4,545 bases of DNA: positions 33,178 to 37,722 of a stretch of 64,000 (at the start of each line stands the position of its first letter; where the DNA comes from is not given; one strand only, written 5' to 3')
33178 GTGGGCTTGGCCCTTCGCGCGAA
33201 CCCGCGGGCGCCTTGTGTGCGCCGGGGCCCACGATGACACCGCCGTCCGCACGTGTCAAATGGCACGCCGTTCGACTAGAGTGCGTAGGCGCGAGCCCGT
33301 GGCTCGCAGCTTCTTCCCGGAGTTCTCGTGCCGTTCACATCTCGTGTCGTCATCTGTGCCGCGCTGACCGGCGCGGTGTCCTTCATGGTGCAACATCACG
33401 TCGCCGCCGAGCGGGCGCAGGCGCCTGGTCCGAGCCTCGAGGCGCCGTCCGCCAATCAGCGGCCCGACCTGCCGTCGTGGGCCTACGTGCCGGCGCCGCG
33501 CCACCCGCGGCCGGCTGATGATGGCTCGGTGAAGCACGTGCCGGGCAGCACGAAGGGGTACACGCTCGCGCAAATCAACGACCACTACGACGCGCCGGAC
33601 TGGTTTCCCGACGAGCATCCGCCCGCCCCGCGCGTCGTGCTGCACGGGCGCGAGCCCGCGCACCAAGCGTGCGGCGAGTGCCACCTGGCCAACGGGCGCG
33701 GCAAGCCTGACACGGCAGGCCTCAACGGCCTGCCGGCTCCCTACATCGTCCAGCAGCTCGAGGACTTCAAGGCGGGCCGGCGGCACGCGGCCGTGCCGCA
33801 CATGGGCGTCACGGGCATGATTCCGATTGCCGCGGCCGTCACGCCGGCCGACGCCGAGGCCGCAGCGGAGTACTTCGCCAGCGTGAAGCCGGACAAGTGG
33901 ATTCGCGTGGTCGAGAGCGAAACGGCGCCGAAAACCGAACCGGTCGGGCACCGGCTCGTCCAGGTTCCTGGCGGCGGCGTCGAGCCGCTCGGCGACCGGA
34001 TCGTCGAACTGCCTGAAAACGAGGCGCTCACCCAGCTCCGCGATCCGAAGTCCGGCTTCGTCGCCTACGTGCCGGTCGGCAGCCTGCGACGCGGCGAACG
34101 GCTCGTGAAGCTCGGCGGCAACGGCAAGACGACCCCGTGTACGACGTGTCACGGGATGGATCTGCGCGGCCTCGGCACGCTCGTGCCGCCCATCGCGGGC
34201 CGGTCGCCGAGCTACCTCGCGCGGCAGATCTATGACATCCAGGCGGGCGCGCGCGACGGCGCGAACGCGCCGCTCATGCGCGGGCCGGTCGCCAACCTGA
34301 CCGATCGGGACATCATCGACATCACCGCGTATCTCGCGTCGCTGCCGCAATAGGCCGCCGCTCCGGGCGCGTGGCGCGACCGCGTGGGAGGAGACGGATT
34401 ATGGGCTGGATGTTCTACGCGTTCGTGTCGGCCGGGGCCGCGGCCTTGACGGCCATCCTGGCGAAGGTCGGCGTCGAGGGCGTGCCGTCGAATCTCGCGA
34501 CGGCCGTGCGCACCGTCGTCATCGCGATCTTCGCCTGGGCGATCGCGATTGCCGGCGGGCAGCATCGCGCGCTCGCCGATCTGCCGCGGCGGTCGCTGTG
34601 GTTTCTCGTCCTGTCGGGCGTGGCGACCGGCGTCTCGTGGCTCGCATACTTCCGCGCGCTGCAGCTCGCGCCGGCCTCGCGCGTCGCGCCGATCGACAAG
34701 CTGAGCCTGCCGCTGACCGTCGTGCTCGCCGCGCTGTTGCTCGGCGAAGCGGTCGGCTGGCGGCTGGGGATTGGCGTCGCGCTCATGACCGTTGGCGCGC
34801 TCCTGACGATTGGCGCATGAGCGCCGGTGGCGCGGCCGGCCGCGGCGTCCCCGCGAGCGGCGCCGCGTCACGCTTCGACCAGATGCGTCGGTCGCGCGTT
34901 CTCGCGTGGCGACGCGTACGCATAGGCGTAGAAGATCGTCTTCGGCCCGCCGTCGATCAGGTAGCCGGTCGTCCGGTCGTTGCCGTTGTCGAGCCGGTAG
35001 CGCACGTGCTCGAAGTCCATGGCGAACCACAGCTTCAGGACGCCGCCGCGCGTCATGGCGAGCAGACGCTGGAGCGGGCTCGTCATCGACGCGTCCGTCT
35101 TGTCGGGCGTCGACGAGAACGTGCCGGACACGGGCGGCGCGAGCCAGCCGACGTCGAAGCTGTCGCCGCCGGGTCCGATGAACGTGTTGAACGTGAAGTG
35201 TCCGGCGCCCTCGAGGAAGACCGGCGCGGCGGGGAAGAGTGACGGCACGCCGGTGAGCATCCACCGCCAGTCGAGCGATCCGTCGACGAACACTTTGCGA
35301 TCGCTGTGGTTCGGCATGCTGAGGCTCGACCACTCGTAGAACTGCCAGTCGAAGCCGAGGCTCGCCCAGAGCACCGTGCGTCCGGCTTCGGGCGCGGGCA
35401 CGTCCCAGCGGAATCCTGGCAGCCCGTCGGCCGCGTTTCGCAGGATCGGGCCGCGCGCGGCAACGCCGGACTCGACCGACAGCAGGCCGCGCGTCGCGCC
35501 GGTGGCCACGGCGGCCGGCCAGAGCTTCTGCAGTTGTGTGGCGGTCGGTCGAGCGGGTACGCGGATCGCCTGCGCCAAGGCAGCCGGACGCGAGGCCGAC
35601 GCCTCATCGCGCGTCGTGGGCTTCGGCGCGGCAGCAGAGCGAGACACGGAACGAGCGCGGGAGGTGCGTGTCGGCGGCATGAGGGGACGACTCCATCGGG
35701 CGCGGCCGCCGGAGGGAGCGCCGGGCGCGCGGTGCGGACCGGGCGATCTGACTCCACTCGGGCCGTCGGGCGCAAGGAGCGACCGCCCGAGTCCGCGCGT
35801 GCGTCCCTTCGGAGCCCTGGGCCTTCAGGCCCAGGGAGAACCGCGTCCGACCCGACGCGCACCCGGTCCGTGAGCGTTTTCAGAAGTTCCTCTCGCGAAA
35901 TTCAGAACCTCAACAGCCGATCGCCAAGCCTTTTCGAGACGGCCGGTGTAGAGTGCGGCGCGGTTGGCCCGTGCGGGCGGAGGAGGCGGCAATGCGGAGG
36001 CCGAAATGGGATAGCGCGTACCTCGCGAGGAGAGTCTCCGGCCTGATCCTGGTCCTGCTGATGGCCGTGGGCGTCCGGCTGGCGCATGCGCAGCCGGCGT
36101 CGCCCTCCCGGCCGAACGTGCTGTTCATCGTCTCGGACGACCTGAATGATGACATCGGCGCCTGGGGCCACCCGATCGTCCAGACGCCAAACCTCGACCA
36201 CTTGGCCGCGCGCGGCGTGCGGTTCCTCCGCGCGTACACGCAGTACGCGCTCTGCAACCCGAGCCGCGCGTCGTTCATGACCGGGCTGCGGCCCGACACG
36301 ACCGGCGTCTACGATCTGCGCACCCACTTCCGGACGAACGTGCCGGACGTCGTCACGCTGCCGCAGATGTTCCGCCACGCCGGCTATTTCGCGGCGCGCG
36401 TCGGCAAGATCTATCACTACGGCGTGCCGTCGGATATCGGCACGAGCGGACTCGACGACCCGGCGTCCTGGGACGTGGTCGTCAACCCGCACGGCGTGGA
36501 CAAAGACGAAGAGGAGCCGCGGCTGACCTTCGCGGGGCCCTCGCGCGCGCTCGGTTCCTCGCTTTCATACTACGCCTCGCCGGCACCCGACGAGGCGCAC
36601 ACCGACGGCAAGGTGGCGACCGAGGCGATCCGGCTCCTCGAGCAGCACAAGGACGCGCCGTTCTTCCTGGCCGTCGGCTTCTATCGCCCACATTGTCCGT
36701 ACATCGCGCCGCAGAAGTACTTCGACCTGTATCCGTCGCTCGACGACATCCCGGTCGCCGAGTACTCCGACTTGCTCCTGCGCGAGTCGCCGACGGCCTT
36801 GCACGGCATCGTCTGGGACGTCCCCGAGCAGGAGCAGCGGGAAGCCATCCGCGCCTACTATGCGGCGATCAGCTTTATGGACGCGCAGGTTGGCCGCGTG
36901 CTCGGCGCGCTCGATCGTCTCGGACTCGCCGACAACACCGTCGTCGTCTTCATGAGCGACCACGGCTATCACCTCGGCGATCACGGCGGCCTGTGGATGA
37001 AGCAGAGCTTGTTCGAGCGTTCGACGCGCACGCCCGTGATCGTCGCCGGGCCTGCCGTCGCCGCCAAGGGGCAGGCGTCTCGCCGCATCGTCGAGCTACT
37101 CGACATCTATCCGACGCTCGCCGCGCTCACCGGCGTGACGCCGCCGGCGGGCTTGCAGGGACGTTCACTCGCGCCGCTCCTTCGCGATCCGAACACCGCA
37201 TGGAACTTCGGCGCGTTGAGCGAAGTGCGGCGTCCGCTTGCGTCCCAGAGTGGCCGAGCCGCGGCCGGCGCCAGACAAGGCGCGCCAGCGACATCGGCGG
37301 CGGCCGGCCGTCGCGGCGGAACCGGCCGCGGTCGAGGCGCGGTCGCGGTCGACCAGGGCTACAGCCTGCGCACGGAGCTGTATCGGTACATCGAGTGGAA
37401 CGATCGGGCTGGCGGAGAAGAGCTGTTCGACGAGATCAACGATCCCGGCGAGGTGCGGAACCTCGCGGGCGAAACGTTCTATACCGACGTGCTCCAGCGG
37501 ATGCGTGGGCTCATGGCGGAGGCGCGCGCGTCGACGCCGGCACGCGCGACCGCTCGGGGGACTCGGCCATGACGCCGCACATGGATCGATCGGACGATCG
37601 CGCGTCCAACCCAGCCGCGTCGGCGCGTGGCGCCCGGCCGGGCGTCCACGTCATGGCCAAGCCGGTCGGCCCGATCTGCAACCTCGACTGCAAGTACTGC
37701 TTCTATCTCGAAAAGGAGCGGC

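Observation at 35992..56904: Sulfatase-rich island (5 sulfatases, anSME, TonB receptor, 3 regulators) with no glycoside hydrolase, lyase or SusD partner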

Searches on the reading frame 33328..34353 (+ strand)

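Call 5: search_protein_families(library=pfam, proteins=[window:33328-34353:+], max_evalue=0.01)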
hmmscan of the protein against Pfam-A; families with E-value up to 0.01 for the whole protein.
window:33328-34353:+ (341 aa): 2 families
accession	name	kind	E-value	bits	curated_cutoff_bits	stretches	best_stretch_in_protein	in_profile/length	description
PF00034.26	Cytochrom_C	-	3.9e-12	47.8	21.3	2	270-339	11-89/90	Cytochrome c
PF13442.11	Cytochrome_CBB3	-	2.1e-08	34.8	27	1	271-336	14-68/68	Cytochrome C oxidase, cbb3-type, subunit III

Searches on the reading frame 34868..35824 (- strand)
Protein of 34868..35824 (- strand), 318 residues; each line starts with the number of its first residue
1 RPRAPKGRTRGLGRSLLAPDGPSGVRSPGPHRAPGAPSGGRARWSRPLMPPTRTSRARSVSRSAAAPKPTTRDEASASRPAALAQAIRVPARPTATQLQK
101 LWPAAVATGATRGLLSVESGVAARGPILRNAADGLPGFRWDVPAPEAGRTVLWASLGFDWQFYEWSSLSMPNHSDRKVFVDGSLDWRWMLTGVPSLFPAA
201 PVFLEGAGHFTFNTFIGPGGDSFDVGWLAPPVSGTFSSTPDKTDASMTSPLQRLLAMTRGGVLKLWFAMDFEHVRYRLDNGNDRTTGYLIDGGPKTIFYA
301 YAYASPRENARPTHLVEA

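Call 5: search_protein_families(library=pfam, proteins=[window:34868-35824:-], max_evalue=0.01)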
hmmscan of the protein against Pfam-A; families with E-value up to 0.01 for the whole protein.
window:34868-35824:- (318 aa): 0 families

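Call 13: search_protein_families(library=ncbifam, proteins=[window:34868-35824:-], max_evalue=0.001)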
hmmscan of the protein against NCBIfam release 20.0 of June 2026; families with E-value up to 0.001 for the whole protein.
window:34868-35824:- (318 aa): 0 families

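Call 79: predict_structure(protein=window:34868-35680:-)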
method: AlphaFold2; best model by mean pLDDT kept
length: 270 residues; sequences in the alignment: 1
mean_pLDDT: 35.6   pTM: 0.23
mean pLDDT of the five models: 35.6, 33.8, 32.0, 31.5, 27.1
residues with pLDDT >= 90: 0; 70-90: 0; 50-70: 7; < 50: 263
segments of 3 or more residues with pLDDT < 50: 4-20, 24-50, 55-270
pLDDT, mean of each block of 10 residues (from residue 1): 47 46 45 39 44 49 36 28 27 30 33 33 36 40 42 44 37 34 31 32 37 29 29 31 29 26 26
secondary structure, 60 per line:
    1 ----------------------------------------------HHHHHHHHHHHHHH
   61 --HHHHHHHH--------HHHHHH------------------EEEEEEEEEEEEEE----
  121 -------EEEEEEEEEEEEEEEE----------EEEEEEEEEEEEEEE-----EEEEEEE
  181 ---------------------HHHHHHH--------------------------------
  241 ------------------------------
elements in order: H47-60 H63-70 H79-84 E103-116 E128-143 E154-168 E174-180 H202-208

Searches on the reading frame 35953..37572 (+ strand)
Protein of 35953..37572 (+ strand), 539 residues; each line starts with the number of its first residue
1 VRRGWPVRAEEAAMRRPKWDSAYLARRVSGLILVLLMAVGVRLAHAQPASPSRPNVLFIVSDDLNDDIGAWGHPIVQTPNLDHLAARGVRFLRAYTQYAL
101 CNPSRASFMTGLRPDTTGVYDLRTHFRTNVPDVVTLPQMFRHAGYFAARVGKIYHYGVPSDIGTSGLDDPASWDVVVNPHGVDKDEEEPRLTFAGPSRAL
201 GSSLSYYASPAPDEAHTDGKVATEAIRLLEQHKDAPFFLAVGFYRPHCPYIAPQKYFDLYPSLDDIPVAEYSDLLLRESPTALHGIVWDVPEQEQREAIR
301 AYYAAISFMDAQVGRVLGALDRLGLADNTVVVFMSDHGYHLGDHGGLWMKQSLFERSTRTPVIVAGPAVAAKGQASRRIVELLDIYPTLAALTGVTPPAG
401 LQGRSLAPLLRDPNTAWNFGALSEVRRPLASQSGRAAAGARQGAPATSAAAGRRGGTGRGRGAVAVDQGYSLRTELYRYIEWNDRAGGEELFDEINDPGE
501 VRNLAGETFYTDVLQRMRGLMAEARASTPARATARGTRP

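Call 4: search_protein_families(library=pfam, proteins=[window:35953-37572:+], max_evalue=0.01)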
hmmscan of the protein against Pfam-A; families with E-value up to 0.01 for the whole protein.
window:35953-37572:+ (539 aa): 4 families
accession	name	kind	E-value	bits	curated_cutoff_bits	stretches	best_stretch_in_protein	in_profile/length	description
PF00884.28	Sulfatase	-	6.8e-48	163.9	25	1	54-395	1-301/301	Sulfatase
PF16347.10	SGSH_C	-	2.2e-18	67.3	29.3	2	343-414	2-72/154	N-sulphoglucosamine sulphohydrolase, C-terminal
PF01663.27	Phosphodiest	-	2.1e-10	41.2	23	2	283-343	174-226/342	Type I phosphodiesterase / nucleotide pyrophosphatase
PF02995.22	DUF229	-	5.3e-06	25.8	25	1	300-355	304-357/496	Protein of unknown function (DUF229)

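Call 13: search_protein_families(library=ncbifam, proteins=[window:35992-37572:+], max_evalue=0.001)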
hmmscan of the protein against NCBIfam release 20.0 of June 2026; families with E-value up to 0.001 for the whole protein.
window:35992-37572:+ (526 aa): 6 families
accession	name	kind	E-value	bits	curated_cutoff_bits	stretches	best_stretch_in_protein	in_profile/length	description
NF010322.0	PRK13759.1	equivalog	3.2e-75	253.5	481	3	200-404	177-387/486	arylsulfatase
TIGR03417.1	chol_sulfatase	equivalog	9.3e-62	209.5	433.45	1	40-399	2-366/500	choline-sulfatase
NF052527.1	Mn_arylsulf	exception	3.1e-45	155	850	2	199-405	174-383/479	manganese-dependent arylsulfatase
NF045661.1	HdlasePehA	equivalog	4.2e-45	154.3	900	3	272-402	267-397/506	phosphoric/sulfuric ester hydrolase PehA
NF038282.1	LapC_YejM_PbgA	exception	0.00026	19.4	825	1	280-376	405-496/584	LPS biosynthesis-modulating metalloenzyme YejM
NF051873.1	AlkPhosPhoY32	equivalog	0.001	17.7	1000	0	361-392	504-537/539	alkaline phosphatase PhoY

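Call 14: search_solved_structures(query=window:35992-37572:+, max_evalue=1e-20)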
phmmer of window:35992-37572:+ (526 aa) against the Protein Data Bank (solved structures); distinct sequences matched with E-value up to 1e-20: 65 (the best 60 are shown).
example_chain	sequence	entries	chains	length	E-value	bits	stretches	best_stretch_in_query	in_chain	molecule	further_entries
6hhm_A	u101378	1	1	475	4.9e-76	259.8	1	33-408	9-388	Arylsulfatase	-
5fql_A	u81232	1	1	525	5e-62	213.6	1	40-376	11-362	IDURONATE-2-SULFATASE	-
6ioz_A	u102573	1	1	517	9.7e-62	212.7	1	42-376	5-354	Iduronate 2-sulfatase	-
6fny_A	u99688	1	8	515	5.8e-48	167.2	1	34-384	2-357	Choline-sulfatase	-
7pth_A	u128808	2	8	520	1.8e-45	159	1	39-384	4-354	Choline sulfatase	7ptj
6g5z_A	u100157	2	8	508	3.8e-45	157.9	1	40-385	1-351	Choline-sulfatase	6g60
7oz8_AAA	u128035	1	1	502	2.3e-44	155.3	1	34-405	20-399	Choline-sulfatase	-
9koq_A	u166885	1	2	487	2.3e-39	138.9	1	198-397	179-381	Sulfatase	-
4upi_A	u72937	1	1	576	4.1e-39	138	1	199-406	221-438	SULFATASE FAMILY PROTEIN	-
9ihk_D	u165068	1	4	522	1e-38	136.7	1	50-389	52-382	Sulfatase_S1_30A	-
5g2v_A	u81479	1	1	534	4.7e-38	134.5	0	283-400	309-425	N-ACETYLGLUCOSAMINE-6-SULFATASE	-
3ed4_A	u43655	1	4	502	8.3e-38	133.7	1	22-398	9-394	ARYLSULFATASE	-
6hr5_A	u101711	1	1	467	2.9e-36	128.6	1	33-400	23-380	Alpha-L-rhamnosidase/sulfatase (GH78)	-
6pt4_B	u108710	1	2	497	8.1e-35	123.8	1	35-402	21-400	exo-2S-iota carrageenan S1 sulfatase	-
7p24_AAA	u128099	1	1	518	3.8e-34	121.6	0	285-401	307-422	Mucin-desulfating sulfatase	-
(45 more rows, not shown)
